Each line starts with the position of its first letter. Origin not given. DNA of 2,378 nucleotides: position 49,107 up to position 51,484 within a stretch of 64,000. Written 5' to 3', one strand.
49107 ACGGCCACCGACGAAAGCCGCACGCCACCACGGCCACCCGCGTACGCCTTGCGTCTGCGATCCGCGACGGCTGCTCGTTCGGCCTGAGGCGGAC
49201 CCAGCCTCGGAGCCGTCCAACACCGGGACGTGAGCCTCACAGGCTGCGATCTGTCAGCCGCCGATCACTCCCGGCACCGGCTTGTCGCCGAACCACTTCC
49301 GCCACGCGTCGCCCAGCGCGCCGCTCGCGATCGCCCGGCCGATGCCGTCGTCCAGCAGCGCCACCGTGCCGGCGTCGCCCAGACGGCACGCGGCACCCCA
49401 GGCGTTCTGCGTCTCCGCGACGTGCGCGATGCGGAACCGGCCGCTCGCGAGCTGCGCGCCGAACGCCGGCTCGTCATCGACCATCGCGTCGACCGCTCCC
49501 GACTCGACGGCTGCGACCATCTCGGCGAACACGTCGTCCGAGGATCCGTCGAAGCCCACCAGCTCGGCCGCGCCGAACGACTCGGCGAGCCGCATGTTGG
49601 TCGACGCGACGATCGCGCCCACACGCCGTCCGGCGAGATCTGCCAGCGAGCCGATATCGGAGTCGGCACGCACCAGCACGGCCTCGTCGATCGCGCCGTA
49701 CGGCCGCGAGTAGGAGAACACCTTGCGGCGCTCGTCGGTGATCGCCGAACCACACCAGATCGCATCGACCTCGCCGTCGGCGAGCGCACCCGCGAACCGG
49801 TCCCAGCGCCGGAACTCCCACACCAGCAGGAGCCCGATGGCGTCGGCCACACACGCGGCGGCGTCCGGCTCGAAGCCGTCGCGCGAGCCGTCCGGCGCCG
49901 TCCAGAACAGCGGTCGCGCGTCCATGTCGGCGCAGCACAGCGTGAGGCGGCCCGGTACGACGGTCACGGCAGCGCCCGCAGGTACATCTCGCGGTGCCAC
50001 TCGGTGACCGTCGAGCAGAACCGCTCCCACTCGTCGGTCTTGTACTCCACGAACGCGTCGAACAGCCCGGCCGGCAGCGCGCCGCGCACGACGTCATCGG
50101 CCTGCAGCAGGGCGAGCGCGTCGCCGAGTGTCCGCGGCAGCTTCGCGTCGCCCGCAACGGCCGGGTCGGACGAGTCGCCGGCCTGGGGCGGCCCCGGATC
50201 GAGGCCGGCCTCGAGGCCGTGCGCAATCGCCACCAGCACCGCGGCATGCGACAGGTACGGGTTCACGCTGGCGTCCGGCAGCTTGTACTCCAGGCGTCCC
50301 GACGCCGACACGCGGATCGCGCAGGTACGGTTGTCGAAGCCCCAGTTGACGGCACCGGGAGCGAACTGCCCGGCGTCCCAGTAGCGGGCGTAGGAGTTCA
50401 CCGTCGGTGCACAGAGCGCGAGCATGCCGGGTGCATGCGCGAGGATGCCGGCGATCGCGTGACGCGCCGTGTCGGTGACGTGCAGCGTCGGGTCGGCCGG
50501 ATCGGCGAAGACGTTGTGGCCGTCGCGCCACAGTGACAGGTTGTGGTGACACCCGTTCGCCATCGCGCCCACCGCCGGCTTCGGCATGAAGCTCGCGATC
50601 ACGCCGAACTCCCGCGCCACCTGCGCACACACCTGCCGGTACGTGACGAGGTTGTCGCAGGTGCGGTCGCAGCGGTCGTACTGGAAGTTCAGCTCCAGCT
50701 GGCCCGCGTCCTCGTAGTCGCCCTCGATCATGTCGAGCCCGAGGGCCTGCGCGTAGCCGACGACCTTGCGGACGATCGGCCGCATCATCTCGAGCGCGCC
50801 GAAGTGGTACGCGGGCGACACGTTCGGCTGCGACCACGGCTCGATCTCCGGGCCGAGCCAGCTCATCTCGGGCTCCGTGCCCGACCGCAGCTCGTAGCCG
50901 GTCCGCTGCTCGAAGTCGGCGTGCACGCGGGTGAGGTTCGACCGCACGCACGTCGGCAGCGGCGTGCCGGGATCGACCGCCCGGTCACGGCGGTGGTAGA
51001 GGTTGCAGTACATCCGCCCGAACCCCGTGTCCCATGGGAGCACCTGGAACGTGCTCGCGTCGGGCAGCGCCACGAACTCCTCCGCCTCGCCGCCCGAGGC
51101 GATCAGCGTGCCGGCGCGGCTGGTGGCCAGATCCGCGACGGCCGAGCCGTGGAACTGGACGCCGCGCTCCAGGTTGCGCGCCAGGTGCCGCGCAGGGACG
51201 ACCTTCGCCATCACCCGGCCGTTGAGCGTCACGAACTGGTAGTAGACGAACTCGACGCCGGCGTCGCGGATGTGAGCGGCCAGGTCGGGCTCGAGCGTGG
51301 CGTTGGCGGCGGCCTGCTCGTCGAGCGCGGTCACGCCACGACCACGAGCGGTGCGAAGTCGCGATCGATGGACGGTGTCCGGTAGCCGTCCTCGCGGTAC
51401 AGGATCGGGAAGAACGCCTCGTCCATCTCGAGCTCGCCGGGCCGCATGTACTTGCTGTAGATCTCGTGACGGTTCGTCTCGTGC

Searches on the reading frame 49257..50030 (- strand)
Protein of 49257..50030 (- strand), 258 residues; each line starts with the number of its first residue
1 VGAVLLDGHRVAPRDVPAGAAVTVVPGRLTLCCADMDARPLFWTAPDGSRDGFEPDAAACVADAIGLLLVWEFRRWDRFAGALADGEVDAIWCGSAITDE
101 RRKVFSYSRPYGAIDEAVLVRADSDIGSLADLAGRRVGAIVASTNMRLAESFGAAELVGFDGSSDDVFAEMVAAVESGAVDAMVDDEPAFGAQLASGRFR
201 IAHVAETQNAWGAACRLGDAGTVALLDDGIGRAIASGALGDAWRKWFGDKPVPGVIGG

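Call 11: search_protein_families(library=pfam, proteins=[window:49257-50030:-])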
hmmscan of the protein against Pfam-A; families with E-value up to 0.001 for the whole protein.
window:49257-50030:- (258 aa): 1 family
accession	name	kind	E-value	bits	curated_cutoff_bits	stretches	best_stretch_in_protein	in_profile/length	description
PF00497.25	SBP_bac_3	-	8e-20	71.4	26.4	1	33-248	4-131/132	Bacterial extracellular solute-binding proteins, family 3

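Call 43: find_homologous_proteins(query=window:49257-50030:-, max_evalue=1e-40)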
Query window:49257-50030:- (258 aa): 196 proteins with E <= 1e-40 among 8000 candidates; the best 120 are listed.
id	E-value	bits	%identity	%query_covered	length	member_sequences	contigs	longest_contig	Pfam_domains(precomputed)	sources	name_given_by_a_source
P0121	4.8e-149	514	100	92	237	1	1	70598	PF00497.26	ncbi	-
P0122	1.7e-133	463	90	92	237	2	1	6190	PF00497.26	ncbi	-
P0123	1.6e-131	456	91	91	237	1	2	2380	PF00497.26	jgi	jgi:polar amino acid transport system substrate-binding protein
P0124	4.0e-130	452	89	92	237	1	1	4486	PF00497.26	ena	-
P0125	1.1e-129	450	88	92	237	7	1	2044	PF00497.26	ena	-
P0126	5.5e-129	448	89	92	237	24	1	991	PF00497.26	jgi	jgi:polar amino acid transport system substrate-binding protein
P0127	1.3e-128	447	88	91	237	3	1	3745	PF00497.26,PF12974.13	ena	-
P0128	3.6e-128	445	89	92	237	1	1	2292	PF00497.26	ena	-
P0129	4.5e-124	432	84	91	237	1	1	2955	PF00497.26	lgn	-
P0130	7.1e-124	431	85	92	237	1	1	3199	PF00497.26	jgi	jgi:polar amino acid transport system substrate-binding protein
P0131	7.4e-122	425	84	91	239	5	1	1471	PF00497.26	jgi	jgi:polar amino acid transport system substrate-binding protein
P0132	3.7e-118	412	82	91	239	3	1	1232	PF00497.26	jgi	jgi:polar amino acid transport system substrate-binding protein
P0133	1.4e-117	411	80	91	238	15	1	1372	PF00497.26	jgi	jgi:polar amino acid transport system substrate-binding protein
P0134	2.8e-115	403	80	91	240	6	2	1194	PF00497.26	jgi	jgi:polar amino acid transport system substrate-binding protein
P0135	6.2e-115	402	80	91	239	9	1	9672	PF00497.26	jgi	jgi:polar amino acid transport system substrate-binding protein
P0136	1.2e-108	381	78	92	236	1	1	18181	PF00497.26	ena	-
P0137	3.8e-108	380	79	86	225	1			PF00497.26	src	-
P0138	7.7e-107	375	74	92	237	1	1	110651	PF00497.26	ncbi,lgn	-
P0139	1.2e-104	368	73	91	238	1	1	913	PF00497.26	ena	-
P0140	2.3e-99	351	71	90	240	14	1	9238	PF00497.26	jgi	jgi:ABC-type amino acid transport substrate-binding protein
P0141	2.0e-98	348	71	90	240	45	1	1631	PF00497.26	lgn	-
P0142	4.4e-98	347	68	91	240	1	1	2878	PF00497.26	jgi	jgi:polar amino acid transport system substrate-binding protein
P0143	1.4e-97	345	71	92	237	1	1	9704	PF00497.26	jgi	jgi:polar amino acid transport system substrate-binding protein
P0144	1.1e-96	342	69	90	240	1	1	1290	PF00497.26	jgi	jgi:polar amino acid transport system substrate-binding protein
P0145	1.9e-96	341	70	89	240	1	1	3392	PF00497.26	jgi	jgi:ABC-type amino acid transport substrate-binding protein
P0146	7.4e-96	339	69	90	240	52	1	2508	PF00497.26,PF12974.13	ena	-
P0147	1.2e-95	339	70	88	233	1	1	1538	PF00497.26,PF12974.13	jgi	jgi:ABC-type amino acid transport substrate-binding protein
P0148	4.7e-95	337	69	91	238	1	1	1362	PF00497.26,PF09084.17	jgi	-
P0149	1.5e-94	335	68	90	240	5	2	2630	PF00497.26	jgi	jgi:ABC-type amino acid transport substrate-binding protein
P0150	1.9e-94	335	71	88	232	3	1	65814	PF00497.26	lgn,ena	-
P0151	2.0e-94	335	67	91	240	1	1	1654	PF00497.26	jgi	jgi:polar amino acid transport system substrate-binding protein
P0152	4.3e-93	330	68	90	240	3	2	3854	PF00497.26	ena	-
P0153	1.5e-92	328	83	72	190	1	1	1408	PF00497.26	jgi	jgi:polar amino acid transport system substrate-binding protein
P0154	2.1e-92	328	64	93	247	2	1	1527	PF00497.26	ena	-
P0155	1.1e-90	322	66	90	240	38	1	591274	PF00497.26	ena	-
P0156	1.5e-90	322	66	91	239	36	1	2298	PF00497.26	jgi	-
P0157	2.4e-90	321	67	90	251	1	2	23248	PF00497.26,PF12974.13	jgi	jgi:polar amino acid transport system substrate-binding protein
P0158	5.1e-90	320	65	92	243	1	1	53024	PF00497.26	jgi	jgi:polar amino acid transport system substrate-binding protein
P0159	6.9e-90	320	67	91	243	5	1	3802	PF00497.26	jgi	jgi:polar amino acid transport system substrate-binding protein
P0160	2.2e-88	315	68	86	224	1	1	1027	PF00497.26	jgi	jgi:ABC-type amino acid transport substrate-binding protein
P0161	4.5e-88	314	67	86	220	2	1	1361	PF00497.26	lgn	-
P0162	4.6e-88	314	63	92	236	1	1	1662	PF00497.26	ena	-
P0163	5.5e-87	310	68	86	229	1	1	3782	PF00497.26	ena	-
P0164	1.4e-86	309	64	90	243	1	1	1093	PF00497.26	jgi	-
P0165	4.8e-86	307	74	76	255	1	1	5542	PF00497.26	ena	-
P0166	1.4e-85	306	66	86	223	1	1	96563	PF00497.26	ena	-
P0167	2.2e-84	302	64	91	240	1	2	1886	PF00497.26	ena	-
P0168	4.1e-84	301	64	89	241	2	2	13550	PF00497.26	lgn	-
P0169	7.7e-84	300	65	86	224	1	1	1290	PF00497.26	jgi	jgi:ABC-type amino acid transport substrate-binding protein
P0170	1.8e-83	299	64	91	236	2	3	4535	PF00497.26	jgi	jgi:ABC-type amino acid transport substrate-binding protein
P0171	3.0e-83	298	66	86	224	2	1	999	PF00497.26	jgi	jgi:polar amino acid transport system substrate-binding protein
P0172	1.1e-82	296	61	88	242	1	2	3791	PF00497.26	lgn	-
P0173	1.2e-81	293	96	57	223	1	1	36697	PF00497.26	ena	-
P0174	4.2e-79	284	88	60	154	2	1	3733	PF00497.26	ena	-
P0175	1.5e-73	266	56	90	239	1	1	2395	PF00497.26,PF09084.17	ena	-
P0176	1.9e-73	266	55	89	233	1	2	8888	PF00497.26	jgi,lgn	jgi:ABC-type amino acid transport substrate-binding protein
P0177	1.9e-71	259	57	87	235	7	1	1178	PF00497.26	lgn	-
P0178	2.1e-71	259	59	89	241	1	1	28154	PF00497.26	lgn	-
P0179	1.6e-70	256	60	87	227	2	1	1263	PF00497.26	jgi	jgi:polar amino acid transport system substrate-binding protein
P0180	4.6e-70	255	55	90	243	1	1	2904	PF00497.26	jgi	-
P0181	5.1e-70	255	55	92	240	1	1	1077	PF00497.26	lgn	-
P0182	5.5e-70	255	55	88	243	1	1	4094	PF00497.26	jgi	jgi:ABC-type amino acid transport substrate-binding protein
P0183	1.5e-69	253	55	90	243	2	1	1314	PF00497.26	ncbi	-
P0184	2.7e-69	252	54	89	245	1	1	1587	PF00497.26,PF12974.13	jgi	-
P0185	6.8e-69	251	53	88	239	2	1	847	PF00497.26,PF09084.17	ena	-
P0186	8.3e-69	251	56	88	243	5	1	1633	PF00497.26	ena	-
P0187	1.7e-68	250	56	90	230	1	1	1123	PF00497.26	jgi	jgi:polar amino acid transport system substrate-binding protein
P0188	3.9e-68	248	52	90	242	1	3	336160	PF00497.26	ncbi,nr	ncbi:MAG: ABC transporter substrate-binding protein [Gammaproteobacteria bacterium]|nr:ABC transport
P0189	5.6e-68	248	52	90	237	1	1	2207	PF00497.26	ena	-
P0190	7.0e-68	248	55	89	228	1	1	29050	PF00497.26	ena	-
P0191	8.0e-68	247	55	87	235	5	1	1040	PF00497.26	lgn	-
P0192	1.2e-67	247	52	91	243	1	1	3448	PF00497.26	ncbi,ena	-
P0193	1.5e-67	247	56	88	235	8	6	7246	PF00497.26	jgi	jgi:ABC-type amino acid transport substrate-binding protein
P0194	1.9e-67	246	53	87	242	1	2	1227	PF00497.26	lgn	-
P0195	3.3e-67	245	54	88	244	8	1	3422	PF00497.26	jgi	jgi:polar amino acid transport system substrate-binding protein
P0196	3.4e-67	245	55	90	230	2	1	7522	PF00497.26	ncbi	ncbi:MAG TPA: transporter substrate-binding domain-containing protein [Gaiellales bacterium]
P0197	5.8e-67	245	53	92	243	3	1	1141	PF00497.26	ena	-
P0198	8.9e-67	244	53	91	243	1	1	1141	PF00497.26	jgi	jgi:polar amino acid transport system substrate-binding protein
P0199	1.1e-66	244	55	92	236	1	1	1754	PF00497.26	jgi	jgi:ABC-type amino acid transport substrate-binding protein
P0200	1.1e-66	244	54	89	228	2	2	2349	PF00497.26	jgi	jgi:polar amino acid transport system substrate-binding protein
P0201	1.3e-66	243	52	91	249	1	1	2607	PF00497.26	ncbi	-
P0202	1.4e-66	243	54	89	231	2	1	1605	PF00497.26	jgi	jgi:ABC-type amino acid transport substrate-binding protein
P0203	1.5e-66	243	53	91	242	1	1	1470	PF00497.26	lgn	-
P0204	1.9e-66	243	54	89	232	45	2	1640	PF00497.26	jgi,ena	jgi:ABC-type amino acid transport substrate-binding protein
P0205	2.6e-66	242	52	90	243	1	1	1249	PF00497.26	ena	-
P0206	2.9e-66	242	54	84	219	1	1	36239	PF00497.26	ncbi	ncbi:MAG: transporter substrate-binding domain-containing protein [Gammaproteobacteria bacterium]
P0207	3.6e-66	242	57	79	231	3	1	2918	PF00497.26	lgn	-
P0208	4.5e-66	242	54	89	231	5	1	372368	PF00497.26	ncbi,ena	-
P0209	7.3e-66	241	55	89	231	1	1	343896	PF00497.26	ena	-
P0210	9.5e-66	241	50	91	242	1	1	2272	PF00497.26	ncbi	-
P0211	1.1e-65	240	51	90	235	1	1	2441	PF00497.26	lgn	-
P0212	1.2e-65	240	55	89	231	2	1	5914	PF00497.26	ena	-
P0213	1.5e-65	240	69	66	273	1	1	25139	PF00497.26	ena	-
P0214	2.1e-65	240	49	91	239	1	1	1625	PF00497.26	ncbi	-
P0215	3.6e-65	239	53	89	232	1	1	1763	PF00497.26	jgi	jgi:ABC-type amino acid transport substrate-binding protein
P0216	5.1e-65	238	53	89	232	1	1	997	PF00497.26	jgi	jgi:polar amino acid transport system substrate-binding protein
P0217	6.2e-65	238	51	91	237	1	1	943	PF00497.26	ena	-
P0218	6.9e-65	238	54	89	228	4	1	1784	PF00497.26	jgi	-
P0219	7.7e-65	238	52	87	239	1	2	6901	PF00497.26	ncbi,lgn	-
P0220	7.9e-65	238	53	89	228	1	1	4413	PF00497.26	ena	-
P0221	1.0e-64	237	55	87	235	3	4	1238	PF00497.26,PF12974.13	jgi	jgi:polar amino acid transport system substrate-binding protein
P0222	1.0e-64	237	54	89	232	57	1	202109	PF00497.26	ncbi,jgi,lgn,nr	ncbi:MAG TPA: transporter substrate-binding domain-containing protein [Gaiellales bacterium]|jgi:ABC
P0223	1.1e-64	237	53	89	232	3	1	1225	PF00497.26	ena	-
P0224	1.2e-64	237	55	88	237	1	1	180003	PF00497.26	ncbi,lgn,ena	-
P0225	1.6e-64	237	55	89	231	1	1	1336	PF00497.26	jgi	jgi:polar amino acid transport system substrate-binding protein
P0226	1.9e-64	236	54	90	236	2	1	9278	PF00497.26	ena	-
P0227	2.0e-64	236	53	91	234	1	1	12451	PF00497.26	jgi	jgi:polar amino acid transport system substrate-binding protein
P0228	2.4e-64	236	51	87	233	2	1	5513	PF00497.26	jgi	-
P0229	2.5e-64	236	51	91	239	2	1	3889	PF00497.26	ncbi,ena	-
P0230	2.8e-64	236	54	89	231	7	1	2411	PF00497.26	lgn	-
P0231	3.3e-64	236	54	89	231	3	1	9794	PF00497.26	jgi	jgi:polar amino acid transport system substrate-binding protein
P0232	3.4e-64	236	54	89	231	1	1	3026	PF00497.26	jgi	jgi:ABC-type amino acid transport substrate-binding protein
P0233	3.7e-64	235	53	89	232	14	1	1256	PF00497.26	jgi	jgi:polar amino acid transport system substrate-binding protein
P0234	6.6e-64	235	54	89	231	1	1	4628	PF00497.26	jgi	jgi:polar amino acid transport system substrate-binding protein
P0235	6.6e-64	235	54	89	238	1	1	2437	PF00497.26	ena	-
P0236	7.0e-64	235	74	60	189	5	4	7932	PF00497.26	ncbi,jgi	jgi:polar amino acid transport system substrate-binding protein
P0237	7.2e-64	234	53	89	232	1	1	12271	PF00497.26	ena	-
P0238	8.3e-64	234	52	89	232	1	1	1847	PF00497.26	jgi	jgi:polar amino acid transport system substrate-binding protein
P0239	1.4e-63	233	53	89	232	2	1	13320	PF00497.26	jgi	jgi:polar amino acid transport system substrate-binding protein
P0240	3.4e-63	232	52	89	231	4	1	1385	PF00497.26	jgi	jgi:polar amino acid transport system substrate-binding protein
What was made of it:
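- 49254..50030 (-): SBP_bac_3 solute-binding protein gene (convergent neighbour). Pfam PF00497 (call 11); orthologues in call 43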

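Call 44: find_encoding_contigs(protein=P0173, flank=8000, max_places=3)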
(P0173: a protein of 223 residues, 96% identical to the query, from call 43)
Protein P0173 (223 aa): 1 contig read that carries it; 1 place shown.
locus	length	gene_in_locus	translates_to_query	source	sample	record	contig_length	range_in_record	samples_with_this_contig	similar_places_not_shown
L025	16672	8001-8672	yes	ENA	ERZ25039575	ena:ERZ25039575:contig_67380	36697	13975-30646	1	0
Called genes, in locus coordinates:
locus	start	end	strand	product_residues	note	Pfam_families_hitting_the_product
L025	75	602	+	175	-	PF01041:DegT_DnrJ_EryC1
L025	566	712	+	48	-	-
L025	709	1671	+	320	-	PF04007:DUF354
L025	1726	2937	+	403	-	PF01370:Epimerase, PF02719:Polysacc_synt_2, PF04321:RmlD_sub_bind, PF16363:GDP_Man_Dehyd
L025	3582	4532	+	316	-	PF00126:HTH_1, PF03466:LysR_substrate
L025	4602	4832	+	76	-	-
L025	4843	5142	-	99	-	PF07729:FCD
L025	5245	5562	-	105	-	PF00392:GntR, PF02082:Rrf2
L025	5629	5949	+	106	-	-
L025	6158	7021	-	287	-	-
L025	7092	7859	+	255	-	PF00120:Gln-synt_C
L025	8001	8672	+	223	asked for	PF00497:SBP_bac_3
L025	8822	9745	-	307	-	PF03808:Glyco_tran_WecG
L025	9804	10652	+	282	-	-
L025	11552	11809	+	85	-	PF00534:Glycos_transf_1, PF13692:Glyco_trans_1_4 (weak)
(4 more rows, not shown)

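Call 45: find_encoding_contigs(protein=P0122, flank=6000, max_places=3)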
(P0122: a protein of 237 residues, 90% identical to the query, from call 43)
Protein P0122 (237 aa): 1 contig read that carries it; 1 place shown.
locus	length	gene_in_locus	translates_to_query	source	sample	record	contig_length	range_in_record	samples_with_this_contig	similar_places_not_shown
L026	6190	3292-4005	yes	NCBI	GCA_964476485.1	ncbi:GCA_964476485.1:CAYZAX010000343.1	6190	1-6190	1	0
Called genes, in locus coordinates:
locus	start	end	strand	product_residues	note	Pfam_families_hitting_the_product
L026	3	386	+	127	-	?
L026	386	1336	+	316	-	PF00126:HTH_1, PF03466:LysR_substrate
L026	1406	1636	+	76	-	-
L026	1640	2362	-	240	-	PF00392:GntR, PF02082:Rrf2 (weak), PF07729:FCD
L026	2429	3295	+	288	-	PF05721:PhyH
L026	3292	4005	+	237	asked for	PF00497:SBP_bac_3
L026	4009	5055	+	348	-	PF08240:ADH_N, PF00107:ADH_zinc_N, PF13602:ADH_zinc_N_2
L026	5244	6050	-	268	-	PF03808:Glyco_tran_WecG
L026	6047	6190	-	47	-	?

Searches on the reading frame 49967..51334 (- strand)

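Call 11: search_protein_families(library=pfam, proteins=[window:49967-51334:-])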
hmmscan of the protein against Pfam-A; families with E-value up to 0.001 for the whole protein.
window:49967-51334:- (456 aa): 2 families
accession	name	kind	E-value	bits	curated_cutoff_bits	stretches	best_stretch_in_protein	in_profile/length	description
PF00120.29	Gln-synt_C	-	1.2e-77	261.7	24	1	129-451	3-344/344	Glutamine synthetase, catalytic domain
PF03951.24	Gln-synt_N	-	1.2e-06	28.5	33.4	1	27-114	2-81/82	Glutamine synthetase, beta-Grasp domain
